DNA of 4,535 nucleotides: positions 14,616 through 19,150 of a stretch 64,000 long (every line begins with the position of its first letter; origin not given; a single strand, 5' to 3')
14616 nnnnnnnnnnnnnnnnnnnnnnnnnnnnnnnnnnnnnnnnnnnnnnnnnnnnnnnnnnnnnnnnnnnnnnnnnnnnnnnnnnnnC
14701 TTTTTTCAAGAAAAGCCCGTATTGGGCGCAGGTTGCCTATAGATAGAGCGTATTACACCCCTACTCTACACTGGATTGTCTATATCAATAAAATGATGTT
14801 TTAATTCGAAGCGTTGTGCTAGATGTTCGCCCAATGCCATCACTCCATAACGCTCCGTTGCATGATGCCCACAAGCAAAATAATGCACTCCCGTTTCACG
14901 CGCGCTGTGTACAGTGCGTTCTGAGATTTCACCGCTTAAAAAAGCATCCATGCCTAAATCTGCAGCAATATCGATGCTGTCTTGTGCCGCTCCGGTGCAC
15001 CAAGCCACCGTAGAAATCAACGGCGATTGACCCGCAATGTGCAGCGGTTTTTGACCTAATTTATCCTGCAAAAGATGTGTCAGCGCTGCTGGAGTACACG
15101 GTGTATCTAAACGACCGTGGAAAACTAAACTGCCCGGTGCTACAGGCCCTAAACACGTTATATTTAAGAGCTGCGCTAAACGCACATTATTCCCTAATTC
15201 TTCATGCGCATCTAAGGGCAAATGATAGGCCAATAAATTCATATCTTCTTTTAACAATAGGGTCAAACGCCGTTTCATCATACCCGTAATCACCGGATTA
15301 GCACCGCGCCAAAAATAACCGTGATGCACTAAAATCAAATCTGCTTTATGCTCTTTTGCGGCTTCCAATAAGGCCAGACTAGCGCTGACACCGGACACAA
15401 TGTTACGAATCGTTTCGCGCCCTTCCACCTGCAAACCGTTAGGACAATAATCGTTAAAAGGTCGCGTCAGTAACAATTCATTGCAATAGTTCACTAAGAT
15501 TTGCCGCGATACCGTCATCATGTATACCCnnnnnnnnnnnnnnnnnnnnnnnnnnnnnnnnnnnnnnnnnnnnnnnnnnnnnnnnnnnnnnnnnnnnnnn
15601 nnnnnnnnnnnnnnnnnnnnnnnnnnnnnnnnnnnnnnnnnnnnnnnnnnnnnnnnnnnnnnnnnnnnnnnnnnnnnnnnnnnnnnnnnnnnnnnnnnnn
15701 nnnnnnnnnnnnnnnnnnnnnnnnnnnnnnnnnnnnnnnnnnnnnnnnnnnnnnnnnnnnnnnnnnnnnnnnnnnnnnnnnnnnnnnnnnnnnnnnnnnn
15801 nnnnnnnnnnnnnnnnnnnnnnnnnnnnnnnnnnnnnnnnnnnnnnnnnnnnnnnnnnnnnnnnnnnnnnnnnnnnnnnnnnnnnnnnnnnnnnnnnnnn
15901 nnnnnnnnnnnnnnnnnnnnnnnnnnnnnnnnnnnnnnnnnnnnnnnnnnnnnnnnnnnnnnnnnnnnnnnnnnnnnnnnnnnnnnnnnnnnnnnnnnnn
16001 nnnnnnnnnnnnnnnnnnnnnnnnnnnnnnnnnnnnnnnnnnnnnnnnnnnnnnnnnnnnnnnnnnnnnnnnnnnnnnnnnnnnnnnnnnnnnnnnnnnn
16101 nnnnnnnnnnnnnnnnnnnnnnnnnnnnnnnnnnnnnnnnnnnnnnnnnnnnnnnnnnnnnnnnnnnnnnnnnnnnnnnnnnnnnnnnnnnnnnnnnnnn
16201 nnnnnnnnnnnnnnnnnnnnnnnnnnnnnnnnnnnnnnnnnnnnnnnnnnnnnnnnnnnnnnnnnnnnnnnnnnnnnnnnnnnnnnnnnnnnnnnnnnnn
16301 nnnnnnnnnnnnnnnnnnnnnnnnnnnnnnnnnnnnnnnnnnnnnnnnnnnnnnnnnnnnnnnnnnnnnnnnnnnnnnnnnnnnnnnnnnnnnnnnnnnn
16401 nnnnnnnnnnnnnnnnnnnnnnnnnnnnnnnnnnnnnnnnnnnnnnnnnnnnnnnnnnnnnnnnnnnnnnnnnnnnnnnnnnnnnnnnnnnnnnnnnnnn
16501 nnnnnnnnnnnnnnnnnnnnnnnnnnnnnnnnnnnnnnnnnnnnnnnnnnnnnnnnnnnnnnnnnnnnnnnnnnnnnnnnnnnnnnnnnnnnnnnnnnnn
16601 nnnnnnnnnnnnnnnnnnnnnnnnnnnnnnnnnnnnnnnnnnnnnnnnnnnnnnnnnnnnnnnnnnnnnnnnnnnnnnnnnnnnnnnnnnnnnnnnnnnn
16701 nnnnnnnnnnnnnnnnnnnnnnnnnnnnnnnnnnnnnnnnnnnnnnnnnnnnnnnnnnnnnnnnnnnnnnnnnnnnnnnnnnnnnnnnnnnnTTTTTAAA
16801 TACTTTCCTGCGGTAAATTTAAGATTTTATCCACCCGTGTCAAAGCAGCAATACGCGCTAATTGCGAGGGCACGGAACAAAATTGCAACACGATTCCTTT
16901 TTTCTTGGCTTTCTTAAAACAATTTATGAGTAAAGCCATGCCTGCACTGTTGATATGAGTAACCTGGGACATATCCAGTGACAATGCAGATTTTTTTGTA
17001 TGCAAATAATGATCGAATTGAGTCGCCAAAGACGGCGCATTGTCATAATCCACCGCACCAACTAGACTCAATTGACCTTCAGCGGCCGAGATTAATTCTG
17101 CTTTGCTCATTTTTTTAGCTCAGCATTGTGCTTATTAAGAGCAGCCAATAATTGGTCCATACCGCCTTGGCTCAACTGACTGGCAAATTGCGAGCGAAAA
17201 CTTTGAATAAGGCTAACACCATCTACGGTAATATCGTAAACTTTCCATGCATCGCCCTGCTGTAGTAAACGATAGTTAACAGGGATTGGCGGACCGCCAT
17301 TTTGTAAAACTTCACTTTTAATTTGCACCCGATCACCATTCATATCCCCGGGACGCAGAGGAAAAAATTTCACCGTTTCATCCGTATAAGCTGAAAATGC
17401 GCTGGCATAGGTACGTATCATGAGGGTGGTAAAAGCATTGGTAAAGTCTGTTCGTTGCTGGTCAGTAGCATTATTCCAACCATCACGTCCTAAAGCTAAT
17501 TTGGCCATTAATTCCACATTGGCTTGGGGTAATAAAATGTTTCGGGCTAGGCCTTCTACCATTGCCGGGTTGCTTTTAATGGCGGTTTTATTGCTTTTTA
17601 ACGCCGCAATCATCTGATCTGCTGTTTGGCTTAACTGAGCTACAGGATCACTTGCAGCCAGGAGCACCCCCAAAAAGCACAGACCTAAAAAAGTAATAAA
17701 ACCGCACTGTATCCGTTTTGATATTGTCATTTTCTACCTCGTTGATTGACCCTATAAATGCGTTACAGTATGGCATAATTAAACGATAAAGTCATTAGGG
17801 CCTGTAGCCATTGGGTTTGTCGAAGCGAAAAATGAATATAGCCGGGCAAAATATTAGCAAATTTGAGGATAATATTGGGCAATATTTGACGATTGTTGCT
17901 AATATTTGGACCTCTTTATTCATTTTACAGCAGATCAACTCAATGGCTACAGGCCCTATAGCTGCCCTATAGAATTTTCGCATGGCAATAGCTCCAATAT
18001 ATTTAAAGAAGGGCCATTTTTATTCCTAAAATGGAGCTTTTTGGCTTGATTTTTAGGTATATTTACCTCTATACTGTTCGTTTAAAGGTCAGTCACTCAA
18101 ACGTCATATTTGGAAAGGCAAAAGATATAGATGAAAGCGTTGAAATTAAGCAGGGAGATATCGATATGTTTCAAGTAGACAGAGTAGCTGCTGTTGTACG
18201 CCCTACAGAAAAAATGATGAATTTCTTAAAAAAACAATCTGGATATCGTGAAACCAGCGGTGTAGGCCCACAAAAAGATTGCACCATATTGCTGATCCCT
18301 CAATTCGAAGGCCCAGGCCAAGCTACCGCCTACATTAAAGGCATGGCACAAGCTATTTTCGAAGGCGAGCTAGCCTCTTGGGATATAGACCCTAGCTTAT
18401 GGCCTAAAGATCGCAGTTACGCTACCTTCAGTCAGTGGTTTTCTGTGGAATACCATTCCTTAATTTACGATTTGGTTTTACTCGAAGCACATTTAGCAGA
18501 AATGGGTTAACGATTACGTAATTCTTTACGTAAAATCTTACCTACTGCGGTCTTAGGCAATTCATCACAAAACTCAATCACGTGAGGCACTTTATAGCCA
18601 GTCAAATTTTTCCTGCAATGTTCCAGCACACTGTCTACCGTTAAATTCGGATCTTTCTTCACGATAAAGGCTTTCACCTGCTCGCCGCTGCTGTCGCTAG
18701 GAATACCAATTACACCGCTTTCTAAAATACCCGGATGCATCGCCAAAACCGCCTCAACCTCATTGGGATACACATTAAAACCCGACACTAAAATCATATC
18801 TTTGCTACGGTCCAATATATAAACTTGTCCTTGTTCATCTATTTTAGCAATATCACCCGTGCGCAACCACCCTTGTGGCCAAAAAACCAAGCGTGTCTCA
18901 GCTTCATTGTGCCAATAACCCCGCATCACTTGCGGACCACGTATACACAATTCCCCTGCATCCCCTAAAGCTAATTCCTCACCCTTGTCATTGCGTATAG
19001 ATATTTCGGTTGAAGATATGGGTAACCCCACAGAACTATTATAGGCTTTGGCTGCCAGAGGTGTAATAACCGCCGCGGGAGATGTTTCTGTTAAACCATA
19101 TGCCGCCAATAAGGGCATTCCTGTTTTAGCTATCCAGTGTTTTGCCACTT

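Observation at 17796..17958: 163-bp element with perfect 18-bp terminal inverted repeats in the mlaC/18166-ORF divergent promoter region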

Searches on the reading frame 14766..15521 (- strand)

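Call 6: search_protein_families(library=pfam, proteins=[window:14766-15521:-])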
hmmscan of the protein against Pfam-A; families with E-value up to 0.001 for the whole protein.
window:14766-15521:- (251 aa): 1 family
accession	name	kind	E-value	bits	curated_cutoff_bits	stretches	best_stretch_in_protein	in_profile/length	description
PF01784.24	DUF34_NIF3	-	1.1e-61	209.1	23.4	1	8-250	5-256/256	Duf34/NIF3 (NGG1p interacting factor 3)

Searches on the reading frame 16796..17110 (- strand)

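Call 6: search_protein_families(library=pfam, proteins=[window:16796-17110:-])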
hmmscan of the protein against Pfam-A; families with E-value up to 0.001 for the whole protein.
window:16796-17110:- (104 aa): 2 families
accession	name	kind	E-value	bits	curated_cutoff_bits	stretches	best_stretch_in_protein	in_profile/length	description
PF13466.11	STAS_2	-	4.2e-16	59.3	29.2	1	14-94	1-80/80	STAS domain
PF01740.26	STAS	-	9.7e-15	54.7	22.6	1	14-99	13-99/106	STAS domain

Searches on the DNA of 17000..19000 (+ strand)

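Call 5: search_rna_families(source=window, start=17000, end=19000, threshold=evalue, max_evalue=1)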
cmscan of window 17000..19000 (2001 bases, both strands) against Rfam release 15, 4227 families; matches with E-value up to 1: 2.
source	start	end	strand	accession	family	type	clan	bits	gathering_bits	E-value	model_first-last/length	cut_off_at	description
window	17796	17959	+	RF03926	MIR1435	Gene; miRNA;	-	24.4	94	0.99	1-186/186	no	MIR1435 microRNA precursor family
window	17800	17954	-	RF04128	MIR8562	Gene; miRNA;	-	21.9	211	0.32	1-242/242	no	MIR8562 microRNA precursor family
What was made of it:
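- On Any Rfam RNA family: The only hits were MIR1435 (24 bits against a threshold of 94) and MIR8562 (22 against 211), which are generic hairpin matches (call 5).
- There is no Rfam family; the only hits were plant miRNA hairpin models far below threshold (call 5).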

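Call 40: search_dna_similar(query=window:17796-17958:+, collection=plasmids, mode=distant, max_evalue=0.01)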
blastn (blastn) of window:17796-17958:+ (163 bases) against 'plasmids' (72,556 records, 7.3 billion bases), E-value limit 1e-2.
No match.

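Call 41: search_dna_similar(query=window:17796-17958:+, collection=phages, mode=distant, max_evalue=0.01)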
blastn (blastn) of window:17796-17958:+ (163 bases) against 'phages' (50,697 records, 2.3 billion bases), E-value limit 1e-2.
No match.
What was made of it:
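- Tried and rejected: blastn of the whole element against plasmids and phages (calls 40, 41).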

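Call 69: search_dna_similar(query=window:17796-17827:+, collection=plasmids, mode=distant, max_evalue=10, max_rows=15)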
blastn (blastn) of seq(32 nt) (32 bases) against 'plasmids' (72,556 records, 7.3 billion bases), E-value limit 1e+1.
Records with a match: 4; places in all: 4; records where one place covers at least 80% of the query: 1.
Best place of each record, by identity: >=99% 1; 90-95% 2; 80-90% 1.
By first word of the organism name: Enterococcus 1; Piscirickettsia 1; Sinorhizobium 1; Bacillus 1.
By predicted mobility (MOB-suite, as given by PLSDB): non-mobilizable 3; conjugative 1.
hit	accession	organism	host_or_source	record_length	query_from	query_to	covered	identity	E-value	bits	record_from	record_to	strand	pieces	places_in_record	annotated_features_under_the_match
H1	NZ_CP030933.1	Enterococcus gilvus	cow,milk,milk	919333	1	27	84%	88.9%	7e-1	37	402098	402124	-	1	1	amino acid permease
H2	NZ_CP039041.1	Piscirickettsia salmonis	Salmo salar,cell culture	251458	4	26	72%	91.3%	3e+0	34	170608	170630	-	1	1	sphingomyelin phosphodiesterase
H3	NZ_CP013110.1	Sinorhizobium americanum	Vachellia farnesiana,cell culture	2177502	5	26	69%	90.9%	9e+0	32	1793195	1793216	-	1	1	record has no annotation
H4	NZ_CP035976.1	Bacillus mycoides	cell culture,soil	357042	8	24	53%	100.0%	9e+0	32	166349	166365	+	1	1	PTS system mannose/fructose/sorbose family transporter subunit IID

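Call 70: search_dna_similar(query=window:17796-17827:+, collection=phages, mode=distant, max_evalue=10, max_rows=10)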
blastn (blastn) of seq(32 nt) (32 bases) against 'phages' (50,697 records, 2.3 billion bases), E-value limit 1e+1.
Records with a match: 4; places in all: 4; records where one place covers at least 80% of the query: 0.
Best place of each record, by identity: >=99% 2; 90-95% 2.
By first word of the organism name: Cylindrospermopsis 2; Shewanella 1; Microcystis 1.
By host as written in the record: Shewanella sp. Y2 1; Microcystis sp. SG03 1; - 1; Cylindrospermopsis raciborskii KLL07 1.
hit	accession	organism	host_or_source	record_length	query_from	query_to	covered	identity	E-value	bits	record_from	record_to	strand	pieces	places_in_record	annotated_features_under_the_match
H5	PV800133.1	Shewanella phage phiY2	Shewanella sp. Y2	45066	4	26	72%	91.7%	3e+0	32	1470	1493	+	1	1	hypothetical protein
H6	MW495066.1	Microcystis phage MaAM05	Microcystis sp. SG03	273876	2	23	69%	90.9%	3e+0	32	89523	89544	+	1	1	hypothetical protein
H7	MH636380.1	Cylindrospermopsis raciborskii virus RM-2018a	Reeuwijkse Plassen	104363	9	26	56%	100.0%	9e-1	34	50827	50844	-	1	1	hypothetical protein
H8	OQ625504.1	Cylindrospermopsis phage Cr-LKS4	Cylindrospermopsis raciborskii KLL07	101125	9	26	56%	100.0%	9e-1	34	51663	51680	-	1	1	hypothetical protein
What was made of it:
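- On IS630/Tc1-mariner-derived MITE: Only chance-level hits for the terminal 32-mer in plasmids and phages (calls 69, 70).
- Tried and rejected: blastn of the terminal 32-mer at E<=10 (calls 69, 70).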

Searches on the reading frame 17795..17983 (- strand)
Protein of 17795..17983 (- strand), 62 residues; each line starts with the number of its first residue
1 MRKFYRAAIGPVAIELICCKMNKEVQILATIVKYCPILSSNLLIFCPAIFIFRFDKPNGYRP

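Call 6: search_protein_families(library=pfam, proteins=[window:17795-17983:-])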
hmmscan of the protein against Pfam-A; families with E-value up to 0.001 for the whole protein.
window:17795-17983:- (62 aa): 0 families

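Call 25: find_homologous_proteins(query=window:17798-17983:-, max_evalue=10)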
Query seq(62 aa): no candidate shares three 5-residue words with the query. No homologue found.
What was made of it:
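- Tried and rejected: Protein search with the element-encoded 62-aa pseudo-ORF, hoping to find other copies through spurious gene calls (call 25).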

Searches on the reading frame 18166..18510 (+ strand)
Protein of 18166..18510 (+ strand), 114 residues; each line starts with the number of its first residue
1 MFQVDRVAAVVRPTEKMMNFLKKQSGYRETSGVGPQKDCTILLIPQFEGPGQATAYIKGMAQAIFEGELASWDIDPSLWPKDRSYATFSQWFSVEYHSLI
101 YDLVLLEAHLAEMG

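Call 6: search_protein_families(library=pfam, proteins=[window:18166-18510:+])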
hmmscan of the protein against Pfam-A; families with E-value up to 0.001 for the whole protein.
window:18166-18510:+ (114 aa): 0 families

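Call 14: find_encoding_contigs(protein=window:18166-18510:+, flank=3000, max_places=10)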
Protein window:18166-18510:+ (114 aa): 5 contigs read that carry it; 4 places shown.
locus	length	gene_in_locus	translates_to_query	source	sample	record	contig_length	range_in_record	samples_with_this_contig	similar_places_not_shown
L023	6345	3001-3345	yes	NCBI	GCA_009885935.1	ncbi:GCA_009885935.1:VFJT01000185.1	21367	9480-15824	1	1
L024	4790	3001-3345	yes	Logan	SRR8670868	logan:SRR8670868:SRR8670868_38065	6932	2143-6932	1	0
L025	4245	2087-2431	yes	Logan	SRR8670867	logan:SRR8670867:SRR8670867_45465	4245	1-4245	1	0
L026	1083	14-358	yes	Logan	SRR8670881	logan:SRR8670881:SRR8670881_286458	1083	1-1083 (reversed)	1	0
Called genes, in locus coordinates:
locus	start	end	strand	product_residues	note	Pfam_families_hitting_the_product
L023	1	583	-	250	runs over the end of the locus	PF01784:DUF34_NIF3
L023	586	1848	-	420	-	PF00275:EPSP_synthase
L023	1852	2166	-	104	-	PF01740:STAS, PF13466:STAS_2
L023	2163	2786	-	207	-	PF05494:MlaC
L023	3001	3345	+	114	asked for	-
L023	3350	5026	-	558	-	PF00501:AMP-binding, PF13193:AMP-binding_C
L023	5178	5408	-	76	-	-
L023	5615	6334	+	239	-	PF05209:MinC_N, PF03775:MinC_C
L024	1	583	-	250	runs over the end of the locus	PF01784:DUF34_NIF3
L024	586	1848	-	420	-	PF00275:EPSP_synthase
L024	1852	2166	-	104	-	PF01740:STAS, PF13466:STAS_2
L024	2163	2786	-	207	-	PF05494:MlaC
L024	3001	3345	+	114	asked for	-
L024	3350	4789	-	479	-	?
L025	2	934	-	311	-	?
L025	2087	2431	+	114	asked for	-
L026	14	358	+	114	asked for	-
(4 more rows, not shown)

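Call 39: search_protein_families(library=ncbifam, proteins=[window:18166-18510:+])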
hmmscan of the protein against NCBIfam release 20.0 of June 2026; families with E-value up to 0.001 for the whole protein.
window:18166-18510:+ (114 aa): 0 families

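Call 43: find_homologous_proteins(query=window:18166-18510:+, max_evalue=0.001)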
Query window:18166-18510:+ (114 aa): 4 proteins with E <= 0.001 among 5 candidates.
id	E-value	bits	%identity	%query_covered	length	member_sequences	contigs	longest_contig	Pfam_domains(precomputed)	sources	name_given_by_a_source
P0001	4.1e-69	248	98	100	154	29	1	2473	-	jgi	jgi:hypothetical protein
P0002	1.3e-68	246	96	100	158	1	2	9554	-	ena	-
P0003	3.7e-62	225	85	99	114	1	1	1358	-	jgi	jgi:hypothetical protein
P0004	4.1e-61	222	86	99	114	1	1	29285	-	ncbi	-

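Call 44: find_encoding_contigs(protein=P0001, flank=2500, max_places=6)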
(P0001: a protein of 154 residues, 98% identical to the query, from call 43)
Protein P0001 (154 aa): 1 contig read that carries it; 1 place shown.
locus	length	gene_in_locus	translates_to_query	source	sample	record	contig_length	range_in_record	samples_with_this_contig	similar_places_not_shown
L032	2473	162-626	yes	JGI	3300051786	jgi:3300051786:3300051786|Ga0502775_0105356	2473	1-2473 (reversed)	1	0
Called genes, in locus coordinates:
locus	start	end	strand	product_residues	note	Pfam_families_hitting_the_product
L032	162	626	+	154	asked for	-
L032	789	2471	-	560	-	?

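Call 45: find_encoding_contigs(protein=P0002, flank=2500, max_places=6)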
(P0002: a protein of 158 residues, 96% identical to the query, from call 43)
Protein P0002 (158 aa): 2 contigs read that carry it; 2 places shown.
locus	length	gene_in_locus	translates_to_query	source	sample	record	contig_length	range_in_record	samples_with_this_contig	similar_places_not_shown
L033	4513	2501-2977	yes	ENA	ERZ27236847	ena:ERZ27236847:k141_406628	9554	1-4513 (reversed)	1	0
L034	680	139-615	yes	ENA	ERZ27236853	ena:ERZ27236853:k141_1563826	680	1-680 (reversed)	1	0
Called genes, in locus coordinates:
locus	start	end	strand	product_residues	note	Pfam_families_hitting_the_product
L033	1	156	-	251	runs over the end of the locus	PF01784:DUF34_NIF3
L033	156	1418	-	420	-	PF00275:EPSP_synthase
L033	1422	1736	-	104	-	PF01740:STAS, PF13466:STAS_2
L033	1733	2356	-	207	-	PF05494:MlaC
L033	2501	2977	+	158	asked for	-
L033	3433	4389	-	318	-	PF00072:Response_reg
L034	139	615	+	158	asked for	-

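Call 46: find_encoding_contigs(protein=P0003, flank=2500, max_places=6)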
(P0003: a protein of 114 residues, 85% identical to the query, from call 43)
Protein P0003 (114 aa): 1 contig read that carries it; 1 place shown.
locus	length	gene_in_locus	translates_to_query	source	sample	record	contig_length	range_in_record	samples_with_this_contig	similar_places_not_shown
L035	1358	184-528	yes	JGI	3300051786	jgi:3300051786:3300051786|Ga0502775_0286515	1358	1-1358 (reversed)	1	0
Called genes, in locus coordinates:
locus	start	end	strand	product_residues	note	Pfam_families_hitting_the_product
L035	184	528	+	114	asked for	-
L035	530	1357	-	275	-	?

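Call 47: find_encoding_contigs(protein=P0004, flank=2500, max_places=6)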
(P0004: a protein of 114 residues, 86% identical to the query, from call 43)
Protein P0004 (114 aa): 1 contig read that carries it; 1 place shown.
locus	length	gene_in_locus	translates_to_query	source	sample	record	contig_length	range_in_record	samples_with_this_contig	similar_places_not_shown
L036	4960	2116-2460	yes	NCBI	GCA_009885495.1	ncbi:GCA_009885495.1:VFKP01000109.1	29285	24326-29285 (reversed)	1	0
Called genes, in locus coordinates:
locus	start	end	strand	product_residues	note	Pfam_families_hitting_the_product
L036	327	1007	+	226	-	PF03767:Acid_phosphat_B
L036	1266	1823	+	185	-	-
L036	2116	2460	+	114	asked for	-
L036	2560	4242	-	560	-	PF00501:AMP-binding, PF13193:AMP-binding_C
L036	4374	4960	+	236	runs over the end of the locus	PF05209:MinC_N, PF03775:MinC_C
